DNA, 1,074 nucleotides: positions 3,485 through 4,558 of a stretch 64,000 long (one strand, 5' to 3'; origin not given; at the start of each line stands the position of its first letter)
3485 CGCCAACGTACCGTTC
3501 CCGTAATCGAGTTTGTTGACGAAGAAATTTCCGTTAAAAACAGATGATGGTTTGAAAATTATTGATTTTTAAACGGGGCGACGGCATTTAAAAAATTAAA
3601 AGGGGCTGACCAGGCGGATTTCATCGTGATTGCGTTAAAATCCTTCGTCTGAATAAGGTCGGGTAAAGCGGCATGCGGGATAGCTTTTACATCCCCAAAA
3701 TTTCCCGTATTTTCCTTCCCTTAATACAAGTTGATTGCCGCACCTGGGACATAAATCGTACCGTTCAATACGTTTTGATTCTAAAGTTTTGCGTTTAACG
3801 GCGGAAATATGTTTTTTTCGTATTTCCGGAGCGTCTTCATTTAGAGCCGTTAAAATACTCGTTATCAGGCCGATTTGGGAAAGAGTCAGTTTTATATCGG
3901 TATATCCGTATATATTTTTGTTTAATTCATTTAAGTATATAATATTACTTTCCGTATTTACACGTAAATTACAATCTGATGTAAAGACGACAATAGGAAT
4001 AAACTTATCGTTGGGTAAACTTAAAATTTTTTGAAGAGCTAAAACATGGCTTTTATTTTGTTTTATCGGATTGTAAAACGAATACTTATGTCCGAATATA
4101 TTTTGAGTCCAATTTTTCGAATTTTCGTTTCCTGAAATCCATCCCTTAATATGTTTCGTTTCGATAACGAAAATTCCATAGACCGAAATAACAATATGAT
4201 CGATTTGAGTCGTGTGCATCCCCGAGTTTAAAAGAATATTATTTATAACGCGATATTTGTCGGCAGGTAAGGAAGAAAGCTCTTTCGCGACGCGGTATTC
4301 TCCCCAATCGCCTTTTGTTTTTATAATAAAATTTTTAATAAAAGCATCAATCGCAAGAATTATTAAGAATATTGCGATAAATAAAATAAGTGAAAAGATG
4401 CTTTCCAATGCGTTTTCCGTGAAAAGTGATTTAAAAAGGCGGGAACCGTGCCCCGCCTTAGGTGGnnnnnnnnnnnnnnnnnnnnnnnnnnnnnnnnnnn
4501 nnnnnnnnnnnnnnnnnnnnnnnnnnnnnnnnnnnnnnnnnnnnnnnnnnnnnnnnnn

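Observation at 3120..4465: Low-GC 1.3-kb islet between nth and trpS: Cys-rich lipoprotein plus membrane-anchored NERD nuclease with topoisomerase zinc ribbon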

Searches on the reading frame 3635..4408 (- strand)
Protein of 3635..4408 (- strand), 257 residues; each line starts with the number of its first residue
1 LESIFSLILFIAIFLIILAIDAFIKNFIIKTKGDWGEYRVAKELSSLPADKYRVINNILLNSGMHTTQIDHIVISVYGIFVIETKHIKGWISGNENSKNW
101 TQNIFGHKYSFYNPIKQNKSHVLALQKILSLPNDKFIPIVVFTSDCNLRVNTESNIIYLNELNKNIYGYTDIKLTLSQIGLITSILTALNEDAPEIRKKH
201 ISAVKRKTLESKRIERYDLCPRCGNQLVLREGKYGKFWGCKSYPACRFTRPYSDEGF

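Call 3: search_protein_families(library=pfam, proteins=[window:3635-4408:-], max_evalue=0.1)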
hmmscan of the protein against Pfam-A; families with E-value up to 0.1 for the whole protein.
window:3635-4408:- (257 aa): 4 families
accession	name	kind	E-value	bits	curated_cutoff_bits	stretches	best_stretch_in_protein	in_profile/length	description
PF08378.17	NERD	-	4.6e-33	114.5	22.1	1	32-143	1-111/111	Nuclease-related domain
PF01396.24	Zn_ribbon_Top1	-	1.6e-14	53.8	32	1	219-252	3-36/39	Topoisomerase DNA binding C4 zinc finger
PF20247.3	DUF6602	-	0.023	15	27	0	30-75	11-57/104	Domain of unknown function (DUF6602)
PF25164.1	CoiA_N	-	0.037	14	26.3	1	204-233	4-33/50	Competence protein CoiA, N-terminal domain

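Call 4: search_protein_families(library=padloc, proteins=[window:3635-4408:-], max_evalue=1)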
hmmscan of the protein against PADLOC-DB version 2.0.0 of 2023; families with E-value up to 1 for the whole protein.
window:3635-4408:- (257 aa): 3 families
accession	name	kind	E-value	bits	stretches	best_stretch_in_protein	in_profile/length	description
PDLC02512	PglW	-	7.4e-08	28.7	1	50-155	32-143/1403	PglW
PDLC03921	MkoA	-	0.037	9.6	1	61-147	39-128/1607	-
PDLC02513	PglW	-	0.038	9.1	1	47-101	27-80/1413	PglW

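Call 7: find_homologous_proteins(query=window:3635-4408:-)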
Query window:3635-4408:- (257 aa): 2182 proteins with E <= 0.001 among 2836 candidates; the best 120 are listed.
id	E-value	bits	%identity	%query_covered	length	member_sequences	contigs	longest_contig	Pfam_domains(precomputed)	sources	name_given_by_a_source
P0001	8.0e-170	581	100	100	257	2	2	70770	PF01396.25,PF08378.18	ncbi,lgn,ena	-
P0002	9.4e-128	443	76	100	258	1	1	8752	PF01396.25,PF08378.18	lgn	-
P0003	3.4e-76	274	50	93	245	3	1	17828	PF01396.25,PF08378.18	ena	-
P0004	5.5e-75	270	51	95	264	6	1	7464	PF01396.25,PF08378.18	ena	-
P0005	8.8e-75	270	48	92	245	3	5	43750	PF01396.25,PF08378.18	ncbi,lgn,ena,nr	ncbi:MAG: NERD domain-containing protein [Alphaproteobacteria bacterium]|nr:NERD domain-containing p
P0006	1.3e-74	269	48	95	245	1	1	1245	PF01396.25,PF08378.18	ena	-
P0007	4.9e-74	267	48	92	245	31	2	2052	PF01396.25,PF08378.18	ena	-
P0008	7.9e-74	267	50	95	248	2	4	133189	PF01396.25,PF08378.18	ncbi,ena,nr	ncbi:MAG: NERD domain-containing protein [Alphaproteobacteria bacterium]|nr:NERD domain-containing p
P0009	9.1e-74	266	51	94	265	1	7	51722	PF01396.25,PF08378.18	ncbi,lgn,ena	-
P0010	9.3e-74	266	51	95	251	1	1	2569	PF01396.25,PF08378.18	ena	-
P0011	1.5e-73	266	51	94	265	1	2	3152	PF01396.25,PF08378.18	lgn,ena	-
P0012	2.2e-73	265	49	94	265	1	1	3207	PF01396.25,PF08378.18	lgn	-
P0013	4.3e-73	264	49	96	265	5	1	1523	PF01396.25,PF08378.18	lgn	-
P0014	7.3e-73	263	50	94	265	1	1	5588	PF01396.25,PF08378.18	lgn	-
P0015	1.4e-72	262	50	94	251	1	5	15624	PF01396.25,PF08378.18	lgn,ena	-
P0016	1.5e-71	259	49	94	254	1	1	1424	PF01396.25,PF08378.18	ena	-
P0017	1.6e-71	259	49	94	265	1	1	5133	PF01396.25,PF08378.18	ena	-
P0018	1.6e-71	259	49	94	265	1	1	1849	PF01396.25,PF08378.18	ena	-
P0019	1.7e-71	259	49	94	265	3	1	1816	PF01396.25,PF08378.18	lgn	-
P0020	2.5e-71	258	49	95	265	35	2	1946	PF01396.25,PF08378.18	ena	-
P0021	2.7e-71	258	48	94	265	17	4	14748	PF01396.25,PF08378.18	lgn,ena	-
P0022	3.7e-71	258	50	94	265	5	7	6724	PF01396.25,PF08378.18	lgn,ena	-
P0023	4.4e-71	258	45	99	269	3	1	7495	PF01396.25,PF08378.18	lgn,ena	-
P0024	5.2e-71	257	50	87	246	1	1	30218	PF01396.25,PF08378.18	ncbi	-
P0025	3.5e-70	255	47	93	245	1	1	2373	PF01396.25,PF08378.18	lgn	-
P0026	5.0e-70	254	51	82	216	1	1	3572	PF01396.25,PF08378.18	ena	-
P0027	5.1e-70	254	49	94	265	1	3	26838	PF01396.25,PF08378.18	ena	-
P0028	8.7e-70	253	45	96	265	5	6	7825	PF01396.25,PF08378.18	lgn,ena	-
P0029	1.1e-69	253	45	94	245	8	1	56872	PF01396.25,PF08378.18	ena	-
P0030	1.5e-69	253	45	94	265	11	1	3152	PF01396.25,PF08378.18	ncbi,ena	-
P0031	2.3e-69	252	45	99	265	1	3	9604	PF01396.25,PF08378.18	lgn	-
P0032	2.5e-69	252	47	98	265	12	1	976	PF01396.25,PF08378.18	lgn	-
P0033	2.5e-69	252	45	97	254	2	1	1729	PF01396.25,PF08378.18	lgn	-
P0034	7.5e-69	250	50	87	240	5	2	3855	PF01396.25,PF08378.18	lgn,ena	-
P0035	1.3e-68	250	45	95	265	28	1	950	PF01396.25,PF08378.18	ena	-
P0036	1.7e-68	249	49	88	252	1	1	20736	PF01396.25,PF08378.18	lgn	-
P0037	1.8e-68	249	51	87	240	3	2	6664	PF01396.25,PF08378.18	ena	-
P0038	1.9e-68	249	47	94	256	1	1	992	PF01396.25,PF08378.18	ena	-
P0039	2.2e-68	249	45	95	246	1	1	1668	PF01396.25,PF08378.18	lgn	-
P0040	2.2e-68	249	45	97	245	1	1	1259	PF01396.25,PF08378.18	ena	-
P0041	7.8e-68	247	46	93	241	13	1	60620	PF01396.25,PF08378.18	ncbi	-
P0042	1.4e-67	246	48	95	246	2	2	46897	PF01396.25,PF08378.18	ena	-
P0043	1.4e-67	246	48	94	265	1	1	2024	PF01396.25,PF08378.18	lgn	-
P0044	1.9e-67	246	49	88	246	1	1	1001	PF01396.25,PF08378.18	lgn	-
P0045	4.5e-67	244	46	93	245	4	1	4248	PF01396.25,PF08378.18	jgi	jgi:hypothetical protein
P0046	4.9e-67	244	46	94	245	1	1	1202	PF01396.25,PF08378.18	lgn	-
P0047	5.2e-67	244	46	94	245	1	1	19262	PF01396.25,PF08378.18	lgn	-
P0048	5.5e-67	244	46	94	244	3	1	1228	PF01396.25,PF08378.18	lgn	-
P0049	6.2e-67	244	48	91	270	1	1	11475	PF01396.25,PF08378.18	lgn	-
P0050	6.3e-67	244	48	94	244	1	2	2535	PF01396.25,PF08378.18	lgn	-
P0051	1.1e-66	243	49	88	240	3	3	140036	PF01396.25,PF08378.18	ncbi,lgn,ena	-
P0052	2.6e-66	242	48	86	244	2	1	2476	PF01396.25,PF08378.18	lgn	-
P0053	7.0e-66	241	48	86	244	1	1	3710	PF01396.25,PF08378.18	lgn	-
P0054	8.2e-66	240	45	97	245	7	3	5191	PF01396.25,PF08378.18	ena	-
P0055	1.0e-65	240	44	87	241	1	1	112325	PF01396.25,PF08378.18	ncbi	-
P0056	1.2e-65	240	46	93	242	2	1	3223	PF01396.25,PF08378.18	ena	-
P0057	1.2e-65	240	46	95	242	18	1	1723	PF01396.25,PF08378.18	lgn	-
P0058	1.5e-65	239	44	87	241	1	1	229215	PF01396.25,PF08378.18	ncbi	-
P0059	1.9e-65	239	46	91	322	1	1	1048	PF01396.25,PF08378.18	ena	-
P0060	2.5e-65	239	44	97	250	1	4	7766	PF01396.25,PF08378.18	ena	-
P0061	2.5e-65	239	45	94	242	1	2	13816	PF01396.25,PF08378.18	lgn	-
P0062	2.9e-65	239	46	93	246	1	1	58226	PF01396.25,PF08378.18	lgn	-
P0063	2.9e-65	239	48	87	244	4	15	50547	PF01396.25,PF08378.18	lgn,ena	-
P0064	3.1e-65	238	48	87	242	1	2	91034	PF01396.25,PF08378.18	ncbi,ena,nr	ncbi:MAG: NERD domain-containing protein [Clostridiales bacterium]|nr:NERD domain-containing protein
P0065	3.2e-65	238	47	85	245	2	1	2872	PF01396.25,PF08378.18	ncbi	-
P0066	3.8e-65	238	46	87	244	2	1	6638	PF01396.25,PF08378.18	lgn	-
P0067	3.9e-65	238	43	95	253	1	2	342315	PF01396.25,PF08378.18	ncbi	-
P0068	5.2e-65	238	45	96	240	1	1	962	PF01396.25,PF08378.18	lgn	-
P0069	7.2e-65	237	45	92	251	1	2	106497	PF01396.25,PF08378.18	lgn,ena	-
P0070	8.1e-65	237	46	95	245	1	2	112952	PF01396.25,PF08378.18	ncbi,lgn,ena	-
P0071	9.6e-65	237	44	96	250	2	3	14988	PF01396.25,PF08378.18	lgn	-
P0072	1.1e-64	237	46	91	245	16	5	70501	PF01396.25,PF08378.18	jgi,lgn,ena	-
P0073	1.2e-64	236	48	89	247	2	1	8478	PF01396.25,PF08378.18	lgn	-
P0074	1.3e-64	236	46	94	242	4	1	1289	PF01396.25,PF08378.18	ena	-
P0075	1.3e-64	236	45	85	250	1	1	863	PF01396.25,PF08378.18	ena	-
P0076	2.0e-64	236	47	86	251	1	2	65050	PF01396.25,PF08378.18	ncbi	-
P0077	2.3e-64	236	44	93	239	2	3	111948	PF01396.25,PF08378.18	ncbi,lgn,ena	-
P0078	2.4e-64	236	45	95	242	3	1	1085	PF01396.25,PF08378.18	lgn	-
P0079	2.8e-64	235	48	86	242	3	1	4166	PF01396.25,PF08378.18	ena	-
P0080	3.4e-64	235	45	85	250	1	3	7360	PF01396.25,PF08378.18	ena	-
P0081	3.9e-64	235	45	92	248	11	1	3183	PF01396.25,PF08378.18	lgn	-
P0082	4.0e-64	235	45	95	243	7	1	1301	PF01396.25,PF08378.18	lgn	-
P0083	4.0e-64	235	43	96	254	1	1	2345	PF01396.25,PF08378.18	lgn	-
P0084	4.4e-64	235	49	94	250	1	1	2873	PF01396.25,PF08378.18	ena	-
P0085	4.8e-64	235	47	86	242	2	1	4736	PF01396.25,PF08378.18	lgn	-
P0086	7.9e-64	234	46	94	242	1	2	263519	PF01396.25,PF08378.18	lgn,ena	-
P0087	8.3e-64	234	44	97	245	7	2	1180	PF01396.25,PF08378.18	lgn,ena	-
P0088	1.2e-63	233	46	97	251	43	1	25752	PF01396.25,PF08378.18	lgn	-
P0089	1.3e-63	233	45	97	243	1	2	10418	PF01396.25,PF08378.18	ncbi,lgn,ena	-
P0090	1.6e-63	233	44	94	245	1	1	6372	PF01396.25,PF08378.18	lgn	-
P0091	1.7e-63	233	43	96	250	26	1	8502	PF01396.25,PF08378.18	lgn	-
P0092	1.7e-63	233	45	91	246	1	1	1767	PF01396.25,PF08378.18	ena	-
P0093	1.9e-63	233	48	85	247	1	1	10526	PF01396.25,PF08378.18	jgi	jgi:ribosomal protein S27AE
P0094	1.9e-63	233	45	97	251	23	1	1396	PF01396.25,PF08378.18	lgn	-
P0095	2.1e-63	232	46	86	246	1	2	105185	PF01396.25,PF08378.18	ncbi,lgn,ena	-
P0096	2.1e-63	232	45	87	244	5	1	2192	PF01396.25,PF08378.18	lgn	-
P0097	2.3e-63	232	45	86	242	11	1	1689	PF01396.25,PF08378.18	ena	-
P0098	2.4e-63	232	45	93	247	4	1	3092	PF01396.25,PF08378.18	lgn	-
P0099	3.5e-63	232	45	97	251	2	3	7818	PF01396.25,PF08378.18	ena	-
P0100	3.8e-63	232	46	87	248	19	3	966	PF01396.25,PF08378.18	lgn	-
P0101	4.3e-63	231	44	88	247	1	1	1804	PF01396.25,PF08378.18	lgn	-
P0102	4.3e-63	231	44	94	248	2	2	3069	PF01396.25,PF08378.18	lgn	-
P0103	4.4e-63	231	48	96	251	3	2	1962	PF01396.25,PF08378.18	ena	-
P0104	4.8e-63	231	48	86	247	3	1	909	PF01396.25,PF08378.18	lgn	-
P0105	5.6e-63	231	45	94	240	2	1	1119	PF01396.25,PF08378.18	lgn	-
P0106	6.4e-63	231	48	85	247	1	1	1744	PF01396.25,PF08378.18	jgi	jgi:hypothetical protein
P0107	6.5e-63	231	43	95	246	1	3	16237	PF01396.25,PF08378.18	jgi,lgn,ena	-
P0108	6.6e-63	231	46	92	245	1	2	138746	PF01396.25,PF08378.18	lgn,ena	-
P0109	6.8e-63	231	49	85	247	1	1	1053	PF01396.25,PF08378.18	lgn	-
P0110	7.1e-63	231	49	85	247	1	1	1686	PF01396.25,PF08378.18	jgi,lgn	jgi:hypothetical protein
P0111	7.4e-63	231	49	85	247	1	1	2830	PF01396.25,PF08378.18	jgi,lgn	jgi:hypothetical protein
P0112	7.9e-63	231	44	87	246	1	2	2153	PF01396.25,PF08378.18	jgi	-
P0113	8.0e-63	231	44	89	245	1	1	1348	PF01396.25,PF08378.18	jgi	-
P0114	9.7e-63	230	44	95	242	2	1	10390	PF01396.25,PF08378.18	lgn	-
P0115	9.9e-63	230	44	88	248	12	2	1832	PF01396.25,PF08378.18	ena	-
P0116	1.1e-62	230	46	85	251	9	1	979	PF01396.25,PF08378.18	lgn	-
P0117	1.2e-62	230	44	97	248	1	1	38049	PF01396.25,PF08378.18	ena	-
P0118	1.3e-62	230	47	86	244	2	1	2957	PF01396.25,PF08378.18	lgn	-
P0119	1.8e-62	229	43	94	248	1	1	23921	PF01396.25,PF08378.18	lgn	-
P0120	3.2e-62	229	43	93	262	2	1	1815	PF01396.25,PF08378.18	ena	-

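Call 9: find_encoding_contigs(protein=P0002, flank=8000, max_places=4)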
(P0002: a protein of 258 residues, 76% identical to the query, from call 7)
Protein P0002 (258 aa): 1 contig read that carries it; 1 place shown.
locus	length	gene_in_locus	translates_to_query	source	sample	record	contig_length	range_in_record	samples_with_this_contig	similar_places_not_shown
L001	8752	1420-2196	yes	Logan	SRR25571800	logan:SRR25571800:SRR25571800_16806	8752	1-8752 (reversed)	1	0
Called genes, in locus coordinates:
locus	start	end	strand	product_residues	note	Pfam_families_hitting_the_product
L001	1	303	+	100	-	?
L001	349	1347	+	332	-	PF00579:tRNA-synt_1b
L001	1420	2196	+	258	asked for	PF08378:NERD, PF01396:Zn_ribbon_Top1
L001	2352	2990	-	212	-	PF00730:HhH-GPD, PF10576:EndIII_4Fe-2S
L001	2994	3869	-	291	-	PF03881:Fructosamin_kin, PF01636:APH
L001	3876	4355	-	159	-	PF01451:LMWPc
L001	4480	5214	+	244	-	PF01027:Bax1-I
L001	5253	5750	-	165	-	-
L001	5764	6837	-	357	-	PF13483:Lactamase_B_3, PF12706:Lactamase_B_2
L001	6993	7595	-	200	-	PF13505:OMP_b-brl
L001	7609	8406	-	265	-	PF01113:DapB_N, PF05173:DapB_C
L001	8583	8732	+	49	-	-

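Call 10: find_encoding_contigs(protein=P0001, flank=6000, max_places=4)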
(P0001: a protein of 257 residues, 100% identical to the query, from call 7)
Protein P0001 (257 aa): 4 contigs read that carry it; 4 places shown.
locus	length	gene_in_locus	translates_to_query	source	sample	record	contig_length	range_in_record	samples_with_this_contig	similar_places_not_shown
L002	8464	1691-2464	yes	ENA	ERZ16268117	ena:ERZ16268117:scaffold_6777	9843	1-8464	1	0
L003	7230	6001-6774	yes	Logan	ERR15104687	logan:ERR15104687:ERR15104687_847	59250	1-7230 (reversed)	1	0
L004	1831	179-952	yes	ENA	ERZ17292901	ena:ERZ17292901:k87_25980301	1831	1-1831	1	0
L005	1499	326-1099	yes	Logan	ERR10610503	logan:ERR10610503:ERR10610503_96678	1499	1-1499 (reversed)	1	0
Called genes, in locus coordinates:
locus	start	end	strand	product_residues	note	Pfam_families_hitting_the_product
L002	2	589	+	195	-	?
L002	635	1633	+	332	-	PF00579:tRNA-synt_1b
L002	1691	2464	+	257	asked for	PF08378:NERD, PF01396:Zn_ribbon_Top1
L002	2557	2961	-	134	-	-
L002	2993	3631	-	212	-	PF00730:HhH-GPD, PF00633:HHH (faint), PF10576:EndIII_4Fe-2S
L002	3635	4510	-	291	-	PF03881:Fructosamin_kin, PF01636:APH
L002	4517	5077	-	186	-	PF01451:LMWPc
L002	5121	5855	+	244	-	PF01027:Bax1-I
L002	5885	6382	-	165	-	-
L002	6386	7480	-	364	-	PF13483:Lactamase_B_3, PF12706:Lactamase_B_2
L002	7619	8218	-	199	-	PF13505:OMP_b-brl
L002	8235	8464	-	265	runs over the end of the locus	PF01113:DapB_N, PF05173:DapB_C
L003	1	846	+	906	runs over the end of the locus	PF01624:MutS_I, PF05188:MutS_II, PF05192:MutS_III, PF05190:MutS_IV, PF00488:MutS_V, PF27441:MutS_C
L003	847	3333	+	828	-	PF08335:GlnD_UR_UTase, PF27444:GlnD_3rd, PF01966:HD, PF01842:ACT (faint), PF24931:ACT_ACR9_3rd (weak), PF26956:ACT_ACR_D1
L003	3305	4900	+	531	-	PF03023:MurJ, PF13440:Polysacc_synt_3 (weak), PF01554:MatE (weak)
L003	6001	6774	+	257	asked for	PF08378:NERD, PF01396:Zn_ribbon_Top1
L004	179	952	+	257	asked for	PF08378:NERD, PF01396:Zn_ribbon_Top1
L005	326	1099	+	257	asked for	PF08378:NERD, PF01396:Zn_ribbon_Top1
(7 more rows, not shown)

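Call 15: find_encoding_contigs(protein=P0008, flank=6000, max_places=3)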
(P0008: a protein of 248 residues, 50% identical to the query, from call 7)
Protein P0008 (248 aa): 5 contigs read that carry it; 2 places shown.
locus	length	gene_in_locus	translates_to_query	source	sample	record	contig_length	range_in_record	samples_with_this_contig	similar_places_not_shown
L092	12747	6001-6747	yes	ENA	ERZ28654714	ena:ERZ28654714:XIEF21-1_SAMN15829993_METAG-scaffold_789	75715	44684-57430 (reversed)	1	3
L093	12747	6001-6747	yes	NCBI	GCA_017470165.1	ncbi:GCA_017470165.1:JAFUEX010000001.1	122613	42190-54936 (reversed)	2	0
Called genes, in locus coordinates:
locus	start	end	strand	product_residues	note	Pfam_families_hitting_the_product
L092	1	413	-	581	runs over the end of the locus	-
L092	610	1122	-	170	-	-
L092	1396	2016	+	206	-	PF00239:Resolvase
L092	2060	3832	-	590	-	PF20172:DUF6538, PF00589:Phage_integrase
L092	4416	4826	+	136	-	-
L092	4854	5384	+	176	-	PF20331:DUF6626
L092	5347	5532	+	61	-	-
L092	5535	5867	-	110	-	-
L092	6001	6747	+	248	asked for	PF08378:NERD, PF01396:Zn_ribbon_Top1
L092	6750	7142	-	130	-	-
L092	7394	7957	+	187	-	PF00239:Resolvase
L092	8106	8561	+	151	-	-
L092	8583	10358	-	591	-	PF20172:DUF6538, PF00589:Phage_integrase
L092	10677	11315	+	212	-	-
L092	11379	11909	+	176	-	-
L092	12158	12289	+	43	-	-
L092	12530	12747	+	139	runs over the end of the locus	PF13384:HTH_23 (weak)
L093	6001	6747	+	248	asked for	PF08378:NERD, PF01396:Zn_ribbon_Top1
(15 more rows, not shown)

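Call 46: search_dna_similar(query=window:3635-4408:-, collection=phages, mode=protein, max_rows=15)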
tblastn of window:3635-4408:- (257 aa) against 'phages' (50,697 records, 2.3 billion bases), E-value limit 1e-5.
Records with a match: 6; places in all: 6; records where one place covers at least 80% of the query: 4.
Best place of each record, by identity: <60% 6.
By first word of the organism name: Clostridioides 3; Bacteriophage 2; bajarodino 1.
By host as written in the record: Clostridioides difficile 2; - 2; Clostridioides sp. ES-S-0173-01 1; Peromyscus fraterculus 1.
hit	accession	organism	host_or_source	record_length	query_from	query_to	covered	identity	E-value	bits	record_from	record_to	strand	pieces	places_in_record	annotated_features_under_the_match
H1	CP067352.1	Clostridioides phage ES-S-0173-01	Clostridioides sp. ES-S-0173-01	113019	29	250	86%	37.9%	1e-31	128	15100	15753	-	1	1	record has no annotation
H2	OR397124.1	Clostridioides phage AR1086-1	Clostridioides difficile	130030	29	250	86%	36.6%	1e-31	128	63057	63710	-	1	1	hypothetical protein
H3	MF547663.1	Clostridioides phage LIBA2945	Clostridioides difficile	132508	29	250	86%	36.6%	1e-31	128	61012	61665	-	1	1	NERD domain-containing protein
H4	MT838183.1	Bacteriophage sp.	human fecal samples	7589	30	248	85%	31.8%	2e-29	121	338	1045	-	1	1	record has no annotation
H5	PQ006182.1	bajarodino virus 16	Peromyscus fraterculus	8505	34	156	48%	43.2%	3e-14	77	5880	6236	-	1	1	hypothetical protein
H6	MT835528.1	Bacteriophage sp.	human fecal samples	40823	219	256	15%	52.6%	7e-7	56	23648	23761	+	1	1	record has no annotation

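Call 47: search_dna_similar(query=window:3635-4408:-, collection=plasmids, mode=protein, max_rows=20)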
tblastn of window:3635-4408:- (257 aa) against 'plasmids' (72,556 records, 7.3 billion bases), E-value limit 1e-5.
Records with a match: 2295; places in all: 2321; records where one place covers at least 80% of the query: 27.
Best place of each record, by identity: 60-80% 2; <60% 2293.
By first word of the organism name: Klebsiella 634; Escherichia 452; Salmonella 345; Bacillus 304; Enterobacter 269; Citrobacter 61; Pseudomonas 27; Raoultella 25; Vibrio 21; Acetobacter 18; and 60 more.
By predicted mobility (MOB-suite, as given by PLSDB): conjugative 1947; non-mobilizable 318; mobilizable 30.
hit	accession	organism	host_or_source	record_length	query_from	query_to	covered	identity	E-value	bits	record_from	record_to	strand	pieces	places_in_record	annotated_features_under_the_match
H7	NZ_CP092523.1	Cetobacterium somerae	Danio rerio,tissue sample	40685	33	248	84%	45.4%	4e-51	186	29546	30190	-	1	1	NERD domain-containing protein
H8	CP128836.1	Rossellomorea sp. AcN35-11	-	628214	30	248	85%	38.6%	3e-43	163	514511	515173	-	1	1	NERD domain-containing protein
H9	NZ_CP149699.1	Clostridioides difficile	Dog,single cell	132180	29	250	86%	37.7%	9e-33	133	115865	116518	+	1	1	nuclease-related domain-containing protein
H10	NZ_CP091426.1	Methylobacter sp. YRD-M1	isolate,wetland soil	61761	32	250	85%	38.2%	7e-38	147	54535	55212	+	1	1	NERD domain-containing protein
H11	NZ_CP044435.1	Alicyclobacillus sp. TC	cell culture,acidic hot spring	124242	27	248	86%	37.5%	1e-46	173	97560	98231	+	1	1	NERD domain-containing protein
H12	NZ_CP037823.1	Clostridioides difficile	Homo sapiens,feces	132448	29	250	85%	37.6%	1e-24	139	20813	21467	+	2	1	nuclease-related domain-containing protein | topoisomerase DNA-binding C4 zinc finger domain-containing protein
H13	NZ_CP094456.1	Bacillus sp. ZJS3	cell culture,biological soil crust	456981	25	227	79%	40.1%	1e-31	129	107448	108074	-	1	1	nuclease-related domain-containing protein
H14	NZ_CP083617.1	Clostridioides difficile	-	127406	29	250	86%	36.6%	5e-31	128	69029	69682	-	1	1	nuclease-related domain-containing protein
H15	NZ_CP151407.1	Azonexus hydrophilus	metagenomic assembly,groundwater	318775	32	254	87%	36.0%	1e-37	147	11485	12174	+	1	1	NERD domain-containing protein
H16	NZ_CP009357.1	Vibrio tubiashii ATCC 19109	Mercenaria mercenaria,Larvae from hard ...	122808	32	254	87%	36.0%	1e-33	135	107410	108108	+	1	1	NERD domain-containing protein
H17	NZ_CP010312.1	Geoalkalibacter subterraneus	-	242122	32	247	84%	36.9%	7e-36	142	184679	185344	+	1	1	nuclease-related domain-containing protein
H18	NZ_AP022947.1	Bacillus cereus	-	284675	26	227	79%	39.4%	5e-32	130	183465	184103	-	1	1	nuclease-related domain-containing protein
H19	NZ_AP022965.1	Bacillus cereus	-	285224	26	227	79%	39.4%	5e-32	130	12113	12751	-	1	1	nuclease-related domain-containing protein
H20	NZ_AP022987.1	Bacillus cereus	-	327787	26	227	79%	39.4%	5e-32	130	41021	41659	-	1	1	nuclease-related domain-containing protein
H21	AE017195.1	Bacillus cereus ATCC 10987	-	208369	25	227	79%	39.2%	3e-31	128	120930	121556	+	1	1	conserved hypothetical protein (x2)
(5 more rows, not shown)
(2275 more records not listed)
